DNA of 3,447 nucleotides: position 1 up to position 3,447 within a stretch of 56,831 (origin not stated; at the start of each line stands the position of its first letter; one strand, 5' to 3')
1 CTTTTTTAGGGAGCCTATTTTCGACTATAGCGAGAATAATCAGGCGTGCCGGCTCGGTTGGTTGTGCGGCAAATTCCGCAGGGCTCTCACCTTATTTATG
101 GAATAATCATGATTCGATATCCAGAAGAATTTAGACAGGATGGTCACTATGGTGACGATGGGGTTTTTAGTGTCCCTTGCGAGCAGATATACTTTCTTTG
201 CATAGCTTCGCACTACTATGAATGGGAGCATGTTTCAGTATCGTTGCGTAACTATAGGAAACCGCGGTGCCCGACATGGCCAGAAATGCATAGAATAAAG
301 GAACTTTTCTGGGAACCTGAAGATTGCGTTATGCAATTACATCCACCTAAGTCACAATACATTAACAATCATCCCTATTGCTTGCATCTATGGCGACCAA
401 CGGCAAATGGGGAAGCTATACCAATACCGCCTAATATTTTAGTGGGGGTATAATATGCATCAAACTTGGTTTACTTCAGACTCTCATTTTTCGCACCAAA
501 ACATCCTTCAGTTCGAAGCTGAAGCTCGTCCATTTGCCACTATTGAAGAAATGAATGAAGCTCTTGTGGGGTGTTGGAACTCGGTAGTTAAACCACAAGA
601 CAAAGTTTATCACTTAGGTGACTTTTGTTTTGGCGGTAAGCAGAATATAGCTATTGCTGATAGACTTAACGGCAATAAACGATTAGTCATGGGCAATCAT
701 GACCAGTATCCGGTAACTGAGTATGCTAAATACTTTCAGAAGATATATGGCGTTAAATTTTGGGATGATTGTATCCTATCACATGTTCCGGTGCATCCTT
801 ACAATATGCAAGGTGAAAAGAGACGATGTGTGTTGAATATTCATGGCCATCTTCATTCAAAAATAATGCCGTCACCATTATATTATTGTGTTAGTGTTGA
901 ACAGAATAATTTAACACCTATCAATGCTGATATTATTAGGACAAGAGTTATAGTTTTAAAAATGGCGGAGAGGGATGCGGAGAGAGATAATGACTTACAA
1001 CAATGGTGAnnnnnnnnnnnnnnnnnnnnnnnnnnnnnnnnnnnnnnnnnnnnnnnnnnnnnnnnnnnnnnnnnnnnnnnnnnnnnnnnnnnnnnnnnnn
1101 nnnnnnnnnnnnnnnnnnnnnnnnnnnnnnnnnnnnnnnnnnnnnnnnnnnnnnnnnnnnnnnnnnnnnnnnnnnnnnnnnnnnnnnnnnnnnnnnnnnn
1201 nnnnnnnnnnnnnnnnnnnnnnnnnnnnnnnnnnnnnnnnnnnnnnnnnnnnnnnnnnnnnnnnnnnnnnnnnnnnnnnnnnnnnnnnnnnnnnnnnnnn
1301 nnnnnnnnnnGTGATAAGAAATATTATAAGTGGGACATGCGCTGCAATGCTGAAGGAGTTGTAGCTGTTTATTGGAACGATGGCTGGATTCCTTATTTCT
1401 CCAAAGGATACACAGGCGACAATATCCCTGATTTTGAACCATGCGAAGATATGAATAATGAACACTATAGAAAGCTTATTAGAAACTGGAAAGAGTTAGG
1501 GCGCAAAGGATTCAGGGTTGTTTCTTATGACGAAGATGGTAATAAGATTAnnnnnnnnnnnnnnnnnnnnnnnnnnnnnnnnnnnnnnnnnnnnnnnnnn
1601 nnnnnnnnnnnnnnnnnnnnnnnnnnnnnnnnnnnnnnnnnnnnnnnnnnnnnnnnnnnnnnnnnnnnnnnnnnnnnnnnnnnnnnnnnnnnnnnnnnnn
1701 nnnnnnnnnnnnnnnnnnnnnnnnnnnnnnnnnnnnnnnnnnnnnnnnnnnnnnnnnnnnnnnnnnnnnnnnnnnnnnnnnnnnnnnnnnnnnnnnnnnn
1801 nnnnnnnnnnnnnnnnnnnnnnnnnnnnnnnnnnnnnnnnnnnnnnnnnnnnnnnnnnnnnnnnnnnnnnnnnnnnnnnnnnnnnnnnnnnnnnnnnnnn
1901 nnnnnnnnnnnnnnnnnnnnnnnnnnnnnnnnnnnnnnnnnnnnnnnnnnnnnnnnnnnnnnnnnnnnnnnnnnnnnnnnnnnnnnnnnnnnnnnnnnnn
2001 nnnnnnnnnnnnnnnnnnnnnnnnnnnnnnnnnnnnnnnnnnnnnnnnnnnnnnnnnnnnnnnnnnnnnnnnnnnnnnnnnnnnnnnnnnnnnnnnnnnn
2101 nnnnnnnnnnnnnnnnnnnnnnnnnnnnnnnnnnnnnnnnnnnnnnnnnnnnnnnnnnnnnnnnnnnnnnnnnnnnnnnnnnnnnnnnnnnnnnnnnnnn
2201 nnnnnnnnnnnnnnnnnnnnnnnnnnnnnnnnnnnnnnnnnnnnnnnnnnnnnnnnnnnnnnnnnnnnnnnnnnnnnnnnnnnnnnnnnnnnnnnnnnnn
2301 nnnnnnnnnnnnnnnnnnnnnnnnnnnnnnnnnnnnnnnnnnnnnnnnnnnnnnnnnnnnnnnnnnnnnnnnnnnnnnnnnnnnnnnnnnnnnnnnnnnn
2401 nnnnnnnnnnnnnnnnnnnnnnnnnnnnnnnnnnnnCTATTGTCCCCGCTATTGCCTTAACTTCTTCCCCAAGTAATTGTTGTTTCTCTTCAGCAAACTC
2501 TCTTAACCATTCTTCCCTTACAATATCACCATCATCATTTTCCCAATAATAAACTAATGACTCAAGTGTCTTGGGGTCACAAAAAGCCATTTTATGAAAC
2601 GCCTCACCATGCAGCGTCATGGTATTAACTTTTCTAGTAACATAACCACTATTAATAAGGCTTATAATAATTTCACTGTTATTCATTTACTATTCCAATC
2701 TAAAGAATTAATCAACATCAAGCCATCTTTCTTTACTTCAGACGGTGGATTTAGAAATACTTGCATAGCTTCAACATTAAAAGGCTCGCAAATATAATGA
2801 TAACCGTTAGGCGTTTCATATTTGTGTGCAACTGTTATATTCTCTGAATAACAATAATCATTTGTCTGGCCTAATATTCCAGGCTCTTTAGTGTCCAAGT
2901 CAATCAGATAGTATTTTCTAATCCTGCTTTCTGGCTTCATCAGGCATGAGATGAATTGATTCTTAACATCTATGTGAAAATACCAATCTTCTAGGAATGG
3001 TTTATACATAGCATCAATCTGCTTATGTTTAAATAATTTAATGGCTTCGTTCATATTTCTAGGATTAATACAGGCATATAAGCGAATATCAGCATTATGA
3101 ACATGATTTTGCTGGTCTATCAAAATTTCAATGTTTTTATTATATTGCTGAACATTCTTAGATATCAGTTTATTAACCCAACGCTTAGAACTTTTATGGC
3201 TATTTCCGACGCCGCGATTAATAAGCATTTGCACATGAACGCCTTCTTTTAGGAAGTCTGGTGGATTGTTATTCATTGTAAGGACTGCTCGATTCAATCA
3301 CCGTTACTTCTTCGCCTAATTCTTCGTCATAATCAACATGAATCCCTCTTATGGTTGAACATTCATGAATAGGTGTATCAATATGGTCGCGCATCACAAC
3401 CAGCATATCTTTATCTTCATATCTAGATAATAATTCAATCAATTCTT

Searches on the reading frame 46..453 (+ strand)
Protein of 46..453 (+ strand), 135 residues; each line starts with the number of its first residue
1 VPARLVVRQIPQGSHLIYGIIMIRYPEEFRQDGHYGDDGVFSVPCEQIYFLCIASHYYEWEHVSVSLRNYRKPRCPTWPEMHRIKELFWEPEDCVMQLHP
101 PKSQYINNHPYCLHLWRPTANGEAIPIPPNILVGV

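Call 32: search_protein_families(library=pfam, alignment_id=A1, max_evalue=0.001)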
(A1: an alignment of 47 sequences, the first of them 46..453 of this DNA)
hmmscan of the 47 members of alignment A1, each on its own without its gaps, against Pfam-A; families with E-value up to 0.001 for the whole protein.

A. member 1, window:46-453:+ (135 aa): 1 family
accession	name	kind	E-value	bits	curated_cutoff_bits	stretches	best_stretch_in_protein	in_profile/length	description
PF24746.1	DUF7694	-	8e-27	93.3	27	1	54-119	3-65/66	Domain of unknown function (DUF7694)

B. families by the number of members that match (of 47 scanned): 22 families
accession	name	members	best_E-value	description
PF13392.12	HNH_3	2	2.6e-13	HNH endonuclease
PF10282.15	Lactonase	1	4.9e-41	Lactonase, 7-bladed beta-propeller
PF21189.3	PHA02142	1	4.1e-39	PHA02142 OB-fold domain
PF09414.15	RNA_ligase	1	5.8e-28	RNA ligase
PF24175.2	SU10_adaptor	1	2.4e-27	SU10 adaptor protein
PF24746.1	DUF7694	1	8e-27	Domain of unknown function (DUF7694)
PF23871.1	DUF7226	1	2e-22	Domain of unknown function (DUF7226)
PF04404.17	ERF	1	7.3e-15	ERF superfamily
PF00226.36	DnaJ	1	6.9e-13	DnaJ domain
PF15943.11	YdaS_toxin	1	1.5e-08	Bacterial toxin YdaS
PF13730.12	HTH_36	1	2.5e-08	Helix-turn-helix domain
PF01731.26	Arylesterase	1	4e-06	Arylesterase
PF04218.19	CENP-B_N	1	5.7e-06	CENP-B N-terminal DNA-binding domain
PF00149.33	Metallophos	1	2.1e-05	Calcineurin-like phosphoesterase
PF02239.22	Cytochrom_D1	1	3.7e-05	Cytochrome D1 heme domain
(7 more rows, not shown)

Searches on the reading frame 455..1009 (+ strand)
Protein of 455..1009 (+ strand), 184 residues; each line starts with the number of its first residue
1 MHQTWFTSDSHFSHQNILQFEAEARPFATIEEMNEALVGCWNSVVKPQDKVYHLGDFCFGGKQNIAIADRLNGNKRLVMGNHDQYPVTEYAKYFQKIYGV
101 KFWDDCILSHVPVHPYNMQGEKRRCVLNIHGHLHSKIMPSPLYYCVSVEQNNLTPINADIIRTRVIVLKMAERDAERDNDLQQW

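Call 101: search_protein_families(library=pfam, proteins=[window:455-1009:+], max_evalue=0.001)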
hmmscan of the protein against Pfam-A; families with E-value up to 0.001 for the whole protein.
window:455-1009:+ (184 aa): 1 family
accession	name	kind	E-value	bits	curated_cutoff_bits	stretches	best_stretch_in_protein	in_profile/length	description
PF00149.33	Metallophos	-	2.1e-05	25.5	21.5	1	4-132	3-116/191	Calcineurin-like phosphoesterase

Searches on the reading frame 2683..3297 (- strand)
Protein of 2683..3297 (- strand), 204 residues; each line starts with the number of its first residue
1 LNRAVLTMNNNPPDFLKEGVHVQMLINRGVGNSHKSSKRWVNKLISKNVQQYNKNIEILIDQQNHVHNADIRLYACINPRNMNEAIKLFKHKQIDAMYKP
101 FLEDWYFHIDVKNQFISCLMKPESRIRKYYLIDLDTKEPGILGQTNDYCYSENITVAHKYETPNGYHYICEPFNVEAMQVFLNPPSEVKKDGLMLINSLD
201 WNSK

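Call 5: search_protein_families(library=phrogs, proteins=[window:2683-3297:-], max_evalue=0.01)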
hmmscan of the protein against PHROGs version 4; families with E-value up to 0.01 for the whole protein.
window:2683-3297:- (204 aa): 1 family
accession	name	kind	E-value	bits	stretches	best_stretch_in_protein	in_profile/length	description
phrog_14949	-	unknown function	3.5e-09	37.6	1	47-198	62-221/240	-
